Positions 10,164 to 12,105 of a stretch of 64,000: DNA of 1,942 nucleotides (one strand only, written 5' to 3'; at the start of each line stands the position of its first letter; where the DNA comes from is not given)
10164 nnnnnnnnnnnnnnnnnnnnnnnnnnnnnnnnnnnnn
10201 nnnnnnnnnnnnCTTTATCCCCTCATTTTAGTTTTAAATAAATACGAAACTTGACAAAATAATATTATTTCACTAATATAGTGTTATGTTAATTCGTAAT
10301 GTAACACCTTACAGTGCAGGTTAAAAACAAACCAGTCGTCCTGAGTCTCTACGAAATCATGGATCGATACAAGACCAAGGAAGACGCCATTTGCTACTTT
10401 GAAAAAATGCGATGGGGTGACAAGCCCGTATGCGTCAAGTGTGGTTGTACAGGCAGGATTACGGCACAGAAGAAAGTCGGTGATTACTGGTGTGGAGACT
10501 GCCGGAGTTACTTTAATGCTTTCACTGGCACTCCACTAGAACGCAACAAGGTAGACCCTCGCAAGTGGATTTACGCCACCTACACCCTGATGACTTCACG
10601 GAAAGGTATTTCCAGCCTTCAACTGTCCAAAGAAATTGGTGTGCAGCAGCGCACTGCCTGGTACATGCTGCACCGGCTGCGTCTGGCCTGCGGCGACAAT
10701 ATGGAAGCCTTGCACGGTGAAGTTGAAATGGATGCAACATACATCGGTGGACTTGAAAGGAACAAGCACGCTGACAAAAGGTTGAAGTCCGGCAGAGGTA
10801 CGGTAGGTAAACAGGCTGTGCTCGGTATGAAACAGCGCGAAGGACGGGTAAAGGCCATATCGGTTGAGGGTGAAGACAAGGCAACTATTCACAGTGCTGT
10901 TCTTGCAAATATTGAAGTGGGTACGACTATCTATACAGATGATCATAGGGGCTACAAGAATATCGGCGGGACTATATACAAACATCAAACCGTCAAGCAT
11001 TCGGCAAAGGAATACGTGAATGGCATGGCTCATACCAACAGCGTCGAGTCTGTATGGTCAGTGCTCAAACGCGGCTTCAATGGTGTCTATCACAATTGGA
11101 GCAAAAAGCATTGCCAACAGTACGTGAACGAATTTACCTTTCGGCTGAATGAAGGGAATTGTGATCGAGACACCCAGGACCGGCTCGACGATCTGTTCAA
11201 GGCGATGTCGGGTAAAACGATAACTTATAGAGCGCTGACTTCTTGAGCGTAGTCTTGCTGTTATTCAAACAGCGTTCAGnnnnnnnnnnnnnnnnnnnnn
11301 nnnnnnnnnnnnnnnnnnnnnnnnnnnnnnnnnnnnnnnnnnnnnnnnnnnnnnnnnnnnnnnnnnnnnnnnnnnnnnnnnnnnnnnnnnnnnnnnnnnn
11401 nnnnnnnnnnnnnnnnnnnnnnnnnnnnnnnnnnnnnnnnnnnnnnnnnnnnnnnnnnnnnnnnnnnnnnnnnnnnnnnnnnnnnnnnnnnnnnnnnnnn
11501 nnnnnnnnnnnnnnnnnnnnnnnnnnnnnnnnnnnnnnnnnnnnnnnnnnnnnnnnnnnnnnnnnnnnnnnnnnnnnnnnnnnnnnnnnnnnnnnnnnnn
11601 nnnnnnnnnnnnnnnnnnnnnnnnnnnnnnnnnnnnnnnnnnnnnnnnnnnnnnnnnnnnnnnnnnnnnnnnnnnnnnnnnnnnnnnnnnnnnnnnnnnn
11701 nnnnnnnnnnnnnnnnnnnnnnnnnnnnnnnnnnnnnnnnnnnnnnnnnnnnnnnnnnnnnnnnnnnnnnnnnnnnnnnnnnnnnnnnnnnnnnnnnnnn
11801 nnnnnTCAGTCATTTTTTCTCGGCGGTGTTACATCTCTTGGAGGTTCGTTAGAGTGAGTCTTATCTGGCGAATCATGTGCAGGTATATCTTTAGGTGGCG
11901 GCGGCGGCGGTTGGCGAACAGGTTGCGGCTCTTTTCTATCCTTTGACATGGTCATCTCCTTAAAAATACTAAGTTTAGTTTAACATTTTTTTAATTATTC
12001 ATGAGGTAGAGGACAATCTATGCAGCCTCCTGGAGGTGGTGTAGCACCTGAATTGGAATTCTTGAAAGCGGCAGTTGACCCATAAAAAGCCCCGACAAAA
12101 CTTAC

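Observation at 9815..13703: AT-rich genomic island of about 3.9 kb bounded by a 9-bp direct repeat, between core genes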

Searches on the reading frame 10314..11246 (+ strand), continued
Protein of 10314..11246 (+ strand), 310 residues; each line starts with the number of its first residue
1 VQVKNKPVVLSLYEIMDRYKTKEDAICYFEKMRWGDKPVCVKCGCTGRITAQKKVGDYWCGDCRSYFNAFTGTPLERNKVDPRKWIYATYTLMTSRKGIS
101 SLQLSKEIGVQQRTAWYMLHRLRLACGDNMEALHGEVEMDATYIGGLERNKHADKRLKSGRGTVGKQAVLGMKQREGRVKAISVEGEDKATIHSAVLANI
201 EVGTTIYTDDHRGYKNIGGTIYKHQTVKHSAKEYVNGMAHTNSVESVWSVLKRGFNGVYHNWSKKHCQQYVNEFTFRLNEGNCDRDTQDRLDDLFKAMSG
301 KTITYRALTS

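Call 78: search_protein_families(library=padloc, proteins=[L085:5907-7382:+, L089:1876-2793:+, L089:2793-3485:+, L097:8419-9093:+, L097:9094-9513:+, L098:8361-9287:+, L083:7247-7867:-, L082:7029-8216:-], max_evalue=0.01)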
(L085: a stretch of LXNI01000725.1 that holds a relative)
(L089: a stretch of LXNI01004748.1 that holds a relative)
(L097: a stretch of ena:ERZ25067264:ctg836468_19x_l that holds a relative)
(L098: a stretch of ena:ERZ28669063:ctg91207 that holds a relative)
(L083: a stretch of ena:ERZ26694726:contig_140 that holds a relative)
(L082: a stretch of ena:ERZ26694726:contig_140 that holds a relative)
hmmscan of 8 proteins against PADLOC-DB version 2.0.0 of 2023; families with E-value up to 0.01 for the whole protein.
L085:5907-7382:+ (491 aa): 64 families (the best 25 are shown)
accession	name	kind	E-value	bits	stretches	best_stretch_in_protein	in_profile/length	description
PDLC03339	MTase_II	-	2.7e-42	142.9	2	103-357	41-273/399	Type II methyltransferase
PDLC03300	MTase_II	-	5.5e-41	138.6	3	112-209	76-171/302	Type II methyltransferase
PDLC03371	MTase_II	-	6.1e-38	128.8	1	15-346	9-243/260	Type II methyltransferase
PDLC03636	MTase_III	-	3.1e-37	126.6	2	121-228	95-198/575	Type III methyltransferase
PDLC03354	MTase_II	-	3.1e-34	116.7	2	120-244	127-247/425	Type II methyltransferase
PDLC03299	MTase_II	-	2.7e-32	110.5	3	289-346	191-248/296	Type II methyltransferase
PDLC03644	MTase_III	-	4.7e-30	102.8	2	120-243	107-226/542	Type III methyltransferase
PDLC03634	MTase_III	-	9.9e-28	95.4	3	102-225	153-272/621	Type III methyltransferase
PDLC03635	MTase_III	-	1.1e-27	95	2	121-208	267-356/708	Type III methyltransferase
PDLC03641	MTase_III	-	2.2e-24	84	3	116-233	178-288/657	Type III methyltransferase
PDLC03633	MTase_III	-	1.1e-22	78.5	1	111-347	140-345/616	Type III methyltransferase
PDLC03387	MTase_II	-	8.5e-20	69.1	2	168-358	142-278/289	Type II methyltransferase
PDLC03216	MTase_II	-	1.3e-19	68.5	1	292-357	192-257/364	Type II methyltransferase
PDLC03638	MTase_III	-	2.1e-19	67.4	2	121-205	430-512/816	Type III methyltransferase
PDLC03637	MTase_III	-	3.3e-19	66.9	3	101-205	165-268/513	Type III methyltransferase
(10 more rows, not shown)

L089:1876-2793:+ (305 aa): 60 families (the best 25 are shown)
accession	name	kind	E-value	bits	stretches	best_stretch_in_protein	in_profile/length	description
PDLC03378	MTase_II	-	1.3e-81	272.6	2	1-208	3-203/344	Type II methyltransferase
PDLC03234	MTase_II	-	5.3e-63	211.5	2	2-211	6-210/375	Type II methyltransferase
PDLC03272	MTase_II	-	4.8e-56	188.6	1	2-303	76-388/407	Type II methyltransferase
PDLC03326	MTase_II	-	2.1e-53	180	2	3-222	7-233/412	Type II methyltransferase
PDLC00033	DruM2|DruM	-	3e-53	179.4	2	2-213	23-238/368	DNA cytosine methylase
PDLC00026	DruM2|DruM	-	5.5e-49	165.5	1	2-303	6-316/336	DNA cytosine methylase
PDLC00027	DruM2|DruM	-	8.9e-49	164.8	2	1-186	12-184/361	DNA cytosine methylase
PDLC00031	DruM2|DruM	-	1.7e-42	143.9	2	2-206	13-212/361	DNA cytosine methylase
PDLC02650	DrmMII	-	1.8e-38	130.6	3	3-128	11-137/435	DrmMII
PDLC02656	DrmMII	-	2.2e-38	130.3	2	2-206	6-235/491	DrmMII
PDLC03307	MTase_II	-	3.1e-38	130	3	1-133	1-119/382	Type II methyltransferase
PDLC03237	MTase_II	-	1.3e-37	127.3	2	5-187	798-981/1036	Type II methyltransferase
PDLC00030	DruM2|DruM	-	7.9e-37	125.3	2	2-172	7-182/380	DNA cytosine methylase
PDLC03731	oMTase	-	3.5e-36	122.9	2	30-206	32-207/326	orphan methyltransferase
PDLC02649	DrmMII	-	1.2e-35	121.3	2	43-225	82-269/422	DrmMII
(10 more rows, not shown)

L089:2793-3485:+ (230 aa): 1 family
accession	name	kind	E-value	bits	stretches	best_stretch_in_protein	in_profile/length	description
PDLC03508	REase_II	-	4.5e-29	99.4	1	11-197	7-191/340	Type II restriction enzyme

L097:8419-9093:+ (224 aa): 0 families

L097:9094-9513:+ (139 aa): 0 families

L098:8361-9287:+ (308 aa): 3 families
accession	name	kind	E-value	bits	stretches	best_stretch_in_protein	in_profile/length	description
PDLC05015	PDC-S42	-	3.3e-100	333.5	1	1-298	1-300/302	-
PDLC05017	PDC-S42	-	1e-05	23.1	1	166-288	153-273/302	-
PDLC05016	PDC-S42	-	0.00011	19.7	1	220-291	219-292/320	-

L083:7247-7867:- (206 aa): 1 family
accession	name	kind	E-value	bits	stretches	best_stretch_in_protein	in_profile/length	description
PDLC04163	HEC-09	-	5.9e-41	138.4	1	2-206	3-202/203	-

L082:7029-8216:- (395 aa): 0 families

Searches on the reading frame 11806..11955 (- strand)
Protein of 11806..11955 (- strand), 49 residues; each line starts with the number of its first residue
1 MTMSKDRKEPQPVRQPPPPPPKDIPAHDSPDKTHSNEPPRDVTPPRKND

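Call 7: search_protein_families(library=pfam, proteins=[window:11806-11955:-], max_evalue=0.1)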
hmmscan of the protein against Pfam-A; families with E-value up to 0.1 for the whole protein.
window:11806-11955:- (49 aa): 0 families

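Call 8: search_protein_families(library=ncbifam, proteins=[window:11806-11955:-], max_evalue=0.1)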
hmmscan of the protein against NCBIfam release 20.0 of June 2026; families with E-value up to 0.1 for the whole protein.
window:11806-11955:- (49 aa): 0 families

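Call 30: search_protein_families(library=padloc, proteins=[window:11806-11955:-], max_evalue=0.1)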
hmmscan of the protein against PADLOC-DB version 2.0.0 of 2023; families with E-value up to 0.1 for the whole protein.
window:11806-11955:- (49 aa): 0 families

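Call 31: search_protein_families(library=phrogs, proteins=[window:11806-11955:-], max_evalue=0.1)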
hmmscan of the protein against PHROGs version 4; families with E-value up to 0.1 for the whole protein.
window:11806-11955:- (49 aa): 0 families
